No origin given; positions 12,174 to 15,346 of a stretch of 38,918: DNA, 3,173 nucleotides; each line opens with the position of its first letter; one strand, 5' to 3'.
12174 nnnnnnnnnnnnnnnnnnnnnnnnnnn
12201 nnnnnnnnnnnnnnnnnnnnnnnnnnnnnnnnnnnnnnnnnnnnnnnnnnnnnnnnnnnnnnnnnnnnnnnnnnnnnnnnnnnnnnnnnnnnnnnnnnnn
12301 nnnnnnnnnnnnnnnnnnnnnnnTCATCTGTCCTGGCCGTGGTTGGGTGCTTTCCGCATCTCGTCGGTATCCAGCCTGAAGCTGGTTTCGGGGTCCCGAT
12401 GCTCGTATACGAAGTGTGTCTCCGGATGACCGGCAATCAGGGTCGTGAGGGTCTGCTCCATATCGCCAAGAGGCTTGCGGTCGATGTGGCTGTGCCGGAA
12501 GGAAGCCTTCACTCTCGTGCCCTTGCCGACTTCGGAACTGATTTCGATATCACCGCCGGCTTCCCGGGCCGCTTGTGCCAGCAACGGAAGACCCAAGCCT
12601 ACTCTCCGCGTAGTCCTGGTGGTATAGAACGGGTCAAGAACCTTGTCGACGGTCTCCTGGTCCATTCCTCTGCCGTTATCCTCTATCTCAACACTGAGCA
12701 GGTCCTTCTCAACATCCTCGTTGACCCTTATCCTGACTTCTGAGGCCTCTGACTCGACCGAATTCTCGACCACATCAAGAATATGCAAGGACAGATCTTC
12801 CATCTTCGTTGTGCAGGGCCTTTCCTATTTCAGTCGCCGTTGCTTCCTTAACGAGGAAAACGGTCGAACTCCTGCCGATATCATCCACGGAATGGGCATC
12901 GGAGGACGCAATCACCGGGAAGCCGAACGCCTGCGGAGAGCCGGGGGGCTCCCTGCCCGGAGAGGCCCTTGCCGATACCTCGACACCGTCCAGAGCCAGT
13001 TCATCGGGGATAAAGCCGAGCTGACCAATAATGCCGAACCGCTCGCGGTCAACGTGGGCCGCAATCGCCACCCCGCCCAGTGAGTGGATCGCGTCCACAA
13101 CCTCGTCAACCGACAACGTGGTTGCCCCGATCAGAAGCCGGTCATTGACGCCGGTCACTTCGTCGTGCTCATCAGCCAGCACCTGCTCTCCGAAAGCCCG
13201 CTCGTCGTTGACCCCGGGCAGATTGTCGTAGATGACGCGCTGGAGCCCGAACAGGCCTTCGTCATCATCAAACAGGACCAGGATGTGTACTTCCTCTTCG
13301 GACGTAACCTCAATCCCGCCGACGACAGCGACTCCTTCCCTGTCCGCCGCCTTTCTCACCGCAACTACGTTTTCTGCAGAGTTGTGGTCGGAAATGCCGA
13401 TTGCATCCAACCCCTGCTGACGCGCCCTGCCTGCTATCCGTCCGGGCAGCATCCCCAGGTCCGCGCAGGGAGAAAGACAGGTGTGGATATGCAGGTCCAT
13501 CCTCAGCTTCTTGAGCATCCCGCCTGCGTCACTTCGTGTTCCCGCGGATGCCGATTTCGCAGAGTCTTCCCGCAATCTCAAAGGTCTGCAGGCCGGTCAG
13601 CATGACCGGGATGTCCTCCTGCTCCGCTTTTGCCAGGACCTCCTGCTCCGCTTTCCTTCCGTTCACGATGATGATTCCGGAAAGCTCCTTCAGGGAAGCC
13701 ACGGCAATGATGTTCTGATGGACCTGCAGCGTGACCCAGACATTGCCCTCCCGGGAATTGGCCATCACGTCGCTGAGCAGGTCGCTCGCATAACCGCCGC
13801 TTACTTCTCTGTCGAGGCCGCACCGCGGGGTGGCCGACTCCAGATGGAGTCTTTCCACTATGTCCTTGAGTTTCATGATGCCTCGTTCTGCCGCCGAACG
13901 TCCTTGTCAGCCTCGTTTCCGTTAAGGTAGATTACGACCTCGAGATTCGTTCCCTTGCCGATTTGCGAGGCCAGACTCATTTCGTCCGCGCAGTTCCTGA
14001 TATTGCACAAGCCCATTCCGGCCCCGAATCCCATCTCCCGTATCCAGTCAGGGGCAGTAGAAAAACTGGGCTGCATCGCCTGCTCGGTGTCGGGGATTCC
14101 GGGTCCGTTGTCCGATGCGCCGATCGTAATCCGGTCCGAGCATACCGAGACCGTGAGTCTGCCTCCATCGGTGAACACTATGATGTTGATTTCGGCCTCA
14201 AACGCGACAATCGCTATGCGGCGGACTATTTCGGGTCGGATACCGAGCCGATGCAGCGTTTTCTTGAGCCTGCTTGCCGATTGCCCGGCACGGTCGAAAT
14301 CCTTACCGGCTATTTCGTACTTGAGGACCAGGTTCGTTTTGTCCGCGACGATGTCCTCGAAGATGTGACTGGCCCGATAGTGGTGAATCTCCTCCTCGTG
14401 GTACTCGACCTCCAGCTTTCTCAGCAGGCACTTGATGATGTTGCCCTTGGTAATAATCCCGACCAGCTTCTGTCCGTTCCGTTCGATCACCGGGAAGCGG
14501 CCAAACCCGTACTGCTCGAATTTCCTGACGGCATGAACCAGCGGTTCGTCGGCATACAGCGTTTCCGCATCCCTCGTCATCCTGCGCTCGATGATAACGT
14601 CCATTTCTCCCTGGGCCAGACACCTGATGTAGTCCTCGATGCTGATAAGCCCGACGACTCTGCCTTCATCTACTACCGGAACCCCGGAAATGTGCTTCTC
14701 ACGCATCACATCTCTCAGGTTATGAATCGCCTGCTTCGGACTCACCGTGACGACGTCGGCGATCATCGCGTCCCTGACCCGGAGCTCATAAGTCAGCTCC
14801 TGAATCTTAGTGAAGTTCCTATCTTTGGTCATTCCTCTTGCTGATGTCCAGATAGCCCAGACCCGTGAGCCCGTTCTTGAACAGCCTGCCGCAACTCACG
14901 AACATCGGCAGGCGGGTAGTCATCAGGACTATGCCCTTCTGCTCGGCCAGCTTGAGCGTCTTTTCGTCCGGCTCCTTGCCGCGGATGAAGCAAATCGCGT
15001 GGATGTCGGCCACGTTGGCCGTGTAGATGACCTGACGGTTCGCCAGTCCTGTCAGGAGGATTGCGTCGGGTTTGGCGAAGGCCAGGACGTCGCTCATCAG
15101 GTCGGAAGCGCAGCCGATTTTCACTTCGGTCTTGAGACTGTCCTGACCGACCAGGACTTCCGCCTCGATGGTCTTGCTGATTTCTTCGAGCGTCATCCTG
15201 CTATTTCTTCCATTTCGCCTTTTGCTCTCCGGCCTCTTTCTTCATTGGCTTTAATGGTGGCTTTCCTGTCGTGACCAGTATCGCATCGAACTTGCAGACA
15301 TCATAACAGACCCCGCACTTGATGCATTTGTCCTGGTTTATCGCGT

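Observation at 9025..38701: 29 co-directional genes (~29.7 kb) join Mvh hydrogenase, six HdrA-family genes, four MvhD, Flx-like, FrhB-like and NuoEF-like modules into one apparent operon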

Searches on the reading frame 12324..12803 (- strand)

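Call 6: search_protein_families(library=pfam, proteins=[window:12324-12803:-])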
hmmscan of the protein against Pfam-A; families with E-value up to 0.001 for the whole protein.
window:12324-12803:- (159 aa): 2 families
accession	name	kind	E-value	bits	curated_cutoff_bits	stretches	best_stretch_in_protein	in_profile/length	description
PF02518.31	HATPase_c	-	1.1e-19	71.4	26.4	1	7-103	9-108/111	Histidine kinase-, DNA gyrase B-, and HSP90-like ATPase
PF13589.12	HATPase_c_3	-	2.3e-08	34.6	25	1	8-70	7-75/137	Histidine kinase-, DNA gyrase B-, and HSP90-like ATPase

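Call 17: search_protein_families(library=ncbifam, proteins=[window:12324-12803:-], max_evalue=0.00001)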
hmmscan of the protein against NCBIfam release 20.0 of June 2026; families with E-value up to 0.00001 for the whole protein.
window:12324-12803:- (159 aa): 45 families (the best 25 are shown)
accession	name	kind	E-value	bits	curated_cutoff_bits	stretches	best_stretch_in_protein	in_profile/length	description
NF008468.0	PRK11360.1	equivalog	1.1e-17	63.6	646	1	11-105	514-609/616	two-component system sensor histidine kinase AtoS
NF010411.0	PRK13837.1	equivalog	5e-15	54.6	647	1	36-102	608-673/828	two-component system VirA-like sensor kinase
NF010076.0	PRK13557.1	subfamily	1e-14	53.9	631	1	28-110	317-400/540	histidine kinase famiy protein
NF052574.1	HisKinEspCMyxo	equivalog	6.6e-14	51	1200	1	17-96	550-629/785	serine histidine kinase EspC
TIGR02916.1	PEP_his_kin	equivalog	1.3e-13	50.4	300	1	6-99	582-675/679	XrtA/PEP-CTERM system histidine kinase PrsK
NF046020.1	HisKinCckABruc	equivalog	3.5e-13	48.3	1000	1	16-102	620-705/868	cell cycle histidine kinase CckA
NF053867.1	SprKinKinDBac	equivalog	4.6e-12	45.2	775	1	8-101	402-494/500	sporulation kinase KinD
NF046044.1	PnpS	equivalog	2.7e-11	43.1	400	1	8-99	290-386/390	two-component system histidine kinase PnpS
NF052573.1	HisKinEspAMyxo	equivalog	4.1e-11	41.6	1400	1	14-105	521-612/755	serine histidine kinase EspA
NF011874.0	PRK15347.1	equivalog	8.6e-11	40.6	852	1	24-100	533-610/921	two component system sensor kinase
TIGR02938.1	nifL_nitrog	equivalog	1e-10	40.8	242.45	1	10-103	394-493/494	nitrogen fixation negative regulator NifL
NF007688.0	PRK10364.1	equivalog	1.3e-10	40.6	479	1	8-99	356-446/460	two-component system sensor histidine kinase ZraS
NF008298.1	PRK11086.1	subfamily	1.4e-10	40.3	520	1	11-98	431-519/529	DcuS/MalK family sensor histidine kinase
TIGR01925.2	spIIAB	equivalog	2.2e-10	40.6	135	1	19-100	56-132/137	anti-sigma F factor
TIGR02966.1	phoR_proteo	equivalog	3.4e-10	39.5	334.2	1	7-102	233-333/333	phosphate regulon sensor histidine kinase PhoR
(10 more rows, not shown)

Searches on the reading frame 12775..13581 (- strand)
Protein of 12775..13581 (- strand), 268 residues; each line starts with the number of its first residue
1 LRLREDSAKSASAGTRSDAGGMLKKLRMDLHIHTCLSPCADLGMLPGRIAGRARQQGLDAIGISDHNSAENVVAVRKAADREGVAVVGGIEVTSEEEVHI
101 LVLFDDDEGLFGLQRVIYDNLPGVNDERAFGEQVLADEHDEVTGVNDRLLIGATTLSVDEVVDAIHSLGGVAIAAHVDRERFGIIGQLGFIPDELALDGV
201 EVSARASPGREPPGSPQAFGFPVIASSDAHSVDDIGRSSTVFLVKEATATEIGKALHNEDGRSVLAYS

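Call 6: search_protein_families(library=pfam, proteins=[window:12775-13581:-])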
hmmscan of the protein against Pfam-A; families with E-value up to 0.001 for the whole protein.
window:12775-13581:- (268 aa): 2 families
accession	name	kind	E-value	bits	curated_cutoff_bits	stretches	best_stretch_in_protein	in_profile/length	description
PF02811.25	PHP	-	1.6e-08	35.5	26.4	1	29-110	1-85/164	PHP domain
PF13263.12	PHP_C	-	1.1e-07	31.7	21.3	1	218-258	13-53/56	PHP-associated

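Call 17: search_protein_families(library=ncbifam, proteins=[window:12775-13581:-], max_evalue=0.00001)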
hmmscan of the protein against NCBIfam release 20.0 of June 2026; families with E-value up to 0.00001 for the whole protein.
window:12775-13581:- (268 aa): 8 families
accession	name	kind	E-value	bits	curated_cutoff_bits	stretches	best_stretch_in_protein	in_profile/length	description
NF045780.1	TrlF_fam_ATP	equivalog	3.3e-15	55.9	350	1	27-237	7-241/944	TrlF family AAA-like ATPase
NF038032.1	CehA_McbA_metalo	domain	4.6e-12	46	80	1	27-103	4-77/315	CehA/McbA family metallohydrolase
NF041577.1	nside_bi_sphtase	equivalog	7.5e-10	38.4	400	1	27-106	3-82/276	3',5'-nucleoside bisphosphate phosphatase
NF047791.1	RNaseRnm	equivalog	1.1e-08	34.6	375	0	28-103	3-80/275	RNase RNM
NF004981.0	PRK06361.1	equivalog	7.2e-06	25.5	117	0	27-93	1-72/217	histidinol phosphate phosphatase domain-containing protein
NF041661.1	Cycl_ph_dihydrol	equivalog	8.5e-06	25.3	500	0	29-94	1-63/259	phosphoribosyl 1,2-cyclic phosphate 1,2-diphosphodiesterase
NF045781.1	Spaf1101_AAA_ATP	equivalog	9.1e-06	24.4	475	0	58-179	106-209/836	Spaf_1101 family AAA-like ATPase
NF042955.1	Ppl_antiphage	equivalog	9.2e-06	23.9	1000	0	55-256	35-232/882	anti-phage protein Ppl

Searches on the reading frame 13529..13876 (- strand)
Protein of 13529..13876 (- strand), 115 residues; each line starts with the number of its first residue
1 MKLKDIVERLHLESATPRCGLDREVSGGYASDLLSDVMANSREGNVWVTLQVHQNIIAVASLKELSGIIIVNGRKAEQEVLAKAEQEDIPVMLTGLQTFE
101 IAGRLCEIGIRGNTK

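Call 6: search_protein_families(library=pfam, proteins=[window:13529-13876:-])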
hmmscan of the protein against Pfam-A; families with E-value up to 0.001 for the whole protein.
window:13529-13876:- (115 aa): 1 family
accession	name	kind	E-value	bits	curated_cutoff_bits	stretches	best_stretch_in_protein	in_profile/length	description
PF07085.17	DRTGG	-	1.8e-06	28.1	25.2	1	53-105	50-102/105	DRTGG domain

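Call 17: search_protein_families(library=ncbifam, proteins=[window:13529-13876:-], max_evalue=0.00001)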
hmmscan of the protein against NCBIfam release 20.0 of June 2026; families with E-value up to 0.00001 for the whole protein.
window:13529-13876:- (115 aa): 0 families

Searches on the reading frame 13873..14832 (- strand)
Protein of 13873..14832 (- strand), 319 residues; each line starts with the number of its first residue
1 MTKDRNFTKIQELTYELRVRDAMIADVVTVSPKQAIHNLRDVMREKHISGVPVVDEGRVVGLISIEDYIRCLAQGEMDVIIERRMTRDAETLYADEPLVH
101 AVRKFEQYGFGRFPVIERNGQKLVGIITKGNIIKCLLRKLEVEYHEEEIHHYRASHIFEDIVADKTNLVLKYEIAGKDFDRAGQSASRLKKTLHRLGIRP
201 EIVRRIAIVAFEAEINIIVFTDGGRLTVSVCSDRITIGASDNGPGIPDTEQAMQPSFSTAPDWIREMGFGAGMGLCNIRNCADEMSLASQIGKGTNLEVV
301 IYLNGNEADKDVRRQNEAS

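Call 6: search_protein_families(library=pfam, proteins=[window:13873-14832:-])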
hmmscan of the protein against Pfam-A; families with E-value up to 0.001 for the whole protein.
window:13873-14832:- (319 aa): 3 families
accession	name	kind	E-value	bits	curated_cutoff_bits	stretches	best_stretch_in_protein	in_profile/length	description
PF00571.33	CBS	-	6.9e-27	94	24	2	19-72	1-55/57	CBS domain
PF02518.31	HATPase_c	-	3.7e-08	34.2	26.4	1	205-301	5-107/111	Histidine kinase-, DNA gyrase B-, and HSP90-like ATPase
PF13581.12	HATPase_c_2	-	0.00042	20.8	27.4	1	187-297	13-123/127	Histidine kinase-like ATPase domain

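Call 17: search_protein_families(library=ncbifam, proteins=[window:13873-14832:-], max_evalue=0.00001)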
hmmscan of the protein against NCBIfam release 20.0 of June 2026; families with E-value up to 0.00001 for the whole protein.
window:13873-14832:- (319 aa): 14 families
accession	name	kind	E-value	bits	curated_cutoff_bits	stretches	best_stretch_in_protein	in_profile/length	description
TIGR01925.2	spIIAB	equivalog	8.1e-12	45.2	135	1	226-299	64-132/137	anti-sigma F factor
TIGR01302.1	IMP_dehydrog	equivalog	9.8e-12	44.5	481.5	1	18-134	81-198/450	IMP dehydrogenase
NF041552.1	TF_PrdR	equivalog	3.2e-10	39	795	1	17-143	6-132/577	sigma-54 dependent transcriptional regulator PrdR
NF053603.1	HhpR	exception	1.5e-08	34.1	520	1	18-155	2-135/282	CBS domain-containing high hydrostatic pressure regulator HhpR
NF002505.0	PRK01862.1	equivalog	4.4e-08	32.2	482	1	17-138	447-572/577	ClcB-like voltage-gated chloride channel protein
NF011447.0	PRK14869.2-3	equivalog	7e-08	31.5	522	0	16-77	67-129/540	putative manganese-dependent inorganic diphosphatase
NF011443.0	PRK14869.1-5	equivalog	1.3e-07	30.5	335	0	16-69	68-122/546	putative manganese-dependent inorganic diphosphatase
TIGR00400.1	mgtE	equivalog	2.4e-07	29.9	232.75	0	16-95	194-274/450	magnesium transporter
NF053863.1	DS11_antiphage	equivalog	3.2e-07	29.8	260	1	12-131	70-187/305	CBS domain-containing anti-phage protein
TIGR01186.1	proV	subfamily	4.2e-07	29.4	326.6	1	18-137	243-358/363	betaine/proline/choline family ABC transporter ATP-binding protein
TIGR01137.1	cysta_beta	equivalog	4.3e-07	28.9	510.25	1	8-134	327-454/457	cystathionine beta-synthase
NF011441.0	PRK14869.1-3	equivalog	2.5e-06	26.4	753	0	15-83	66-135/548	putative manganese-dependent inorganic diphosphatase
NF038279.1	TF_CBS_SpxR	exception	2.6e-06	26.4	600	1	31-139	204-308/427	CBS-HotDog domain-containing transcription factor SpxR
NF011440.0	PRK14869.1-2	equivalog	2.8e-06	26.2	746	0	17-75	67-126/541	putative manganese-dependent inorganic diphosphatase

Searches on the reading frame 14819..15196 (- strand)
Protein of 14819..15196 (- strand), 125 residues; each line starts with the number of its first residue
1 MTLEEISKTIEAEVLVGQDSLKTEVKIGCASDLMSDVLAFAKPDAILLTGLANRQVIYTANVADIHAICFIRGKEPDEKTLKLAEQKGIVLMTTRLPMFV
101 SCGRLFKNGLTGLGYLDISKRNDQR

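Call 6: search_protein_families(library=pfam, proteins=[window:14819-15196:-])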
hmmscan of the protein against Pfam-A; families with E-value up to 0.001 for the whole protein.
window:14819-15196:- (125 aa): 1 family
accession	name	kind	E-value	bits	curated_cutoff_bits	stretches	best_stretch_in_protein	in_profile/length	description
PF07085.17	DRTGG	-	2e-06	28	25.2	1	5-95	1-92/105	DRTGG domain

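Call 17: search_protein_families(library=ncbifam, proteins=[window:14819-15196:-], max_evalue=0.00001)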
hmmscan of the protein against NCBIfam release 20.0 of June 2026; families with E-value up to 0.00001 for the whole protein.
window:14819-15196:- (125 aa): 0 families
